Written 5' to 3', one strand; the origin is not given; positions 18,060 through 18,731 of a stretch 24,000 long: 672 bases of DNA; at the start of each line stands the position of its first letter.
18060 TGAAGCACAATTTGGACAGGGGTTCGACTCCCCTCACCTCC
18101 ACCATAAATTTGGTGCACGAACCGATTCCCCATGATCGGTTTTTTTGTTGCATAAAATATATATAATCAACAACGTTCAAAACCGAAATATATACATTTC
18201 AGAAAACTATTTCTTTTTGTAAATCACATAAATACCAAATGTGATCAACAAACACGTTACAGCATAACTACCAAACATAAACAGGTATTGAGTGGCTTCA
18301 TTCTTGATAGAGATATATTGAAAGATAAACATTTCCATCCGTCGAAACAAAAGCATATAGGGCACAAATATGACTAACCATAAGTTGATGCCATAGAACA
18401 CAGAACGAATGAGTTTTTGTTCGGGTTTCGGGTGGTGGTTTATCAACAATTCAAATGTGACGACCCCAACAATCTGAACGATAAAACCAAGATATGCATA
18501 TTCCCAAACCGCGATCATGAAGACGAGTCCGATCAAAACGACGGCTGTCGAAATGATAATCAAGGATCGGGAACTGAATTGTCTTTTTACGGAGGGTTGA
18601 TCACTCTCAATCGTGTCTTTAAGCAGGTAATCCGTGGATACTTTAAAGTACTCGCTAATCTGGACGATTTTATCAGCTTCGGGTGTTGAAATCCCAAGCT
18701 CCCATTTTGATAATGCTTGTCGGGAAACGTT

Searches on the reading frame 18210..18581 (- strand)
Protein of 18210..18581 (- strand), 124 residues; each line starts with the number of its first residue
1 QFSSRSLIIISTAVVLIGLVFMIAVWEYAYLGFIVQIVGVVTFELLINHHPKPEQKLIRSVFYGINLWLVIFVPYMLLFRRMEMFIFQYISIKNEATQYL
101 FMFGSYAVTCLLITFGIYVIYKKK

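Call 49: search_dna_similar(query=window:18210-18581:-, collection=plasmids, mode=protein, max_evalue=10, max_rows=20)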
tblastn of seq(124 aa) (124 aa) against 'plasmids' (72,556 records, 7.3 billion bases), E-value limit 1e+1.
Records with a match: 3; places in all: 3; records where one place covers at least 80% of the query: 0.
Best place of each record, by identity: <60% 3.
By first word of the organism name: Sphingobium 3.
By predicted mobility (MOB-suite, as given by PLSDB): mobilizable 2; non-mobilizable 1.
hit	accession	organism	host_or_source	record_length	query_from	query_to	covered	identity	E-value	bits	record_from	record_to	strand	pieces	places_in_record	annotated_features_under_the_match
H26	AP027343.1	Sphingobium sp. TomTYG74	-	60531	19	83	52%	31.8%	9e-1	36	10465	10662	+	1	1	membrane protein | hypothetical protein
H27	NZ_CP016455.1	Sphingobium sp. RAC03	Microbial isolate,Algal phycosphere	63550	13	80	55%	27.5%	5e+0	34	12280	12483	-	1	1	transporter | cation transporter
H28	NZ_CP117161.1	Sphingobium sp. AntQ-1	Genomic DNA,PAH-contaminated soil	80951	6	63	47%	30.5%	3e+0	34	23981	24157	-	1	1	transporter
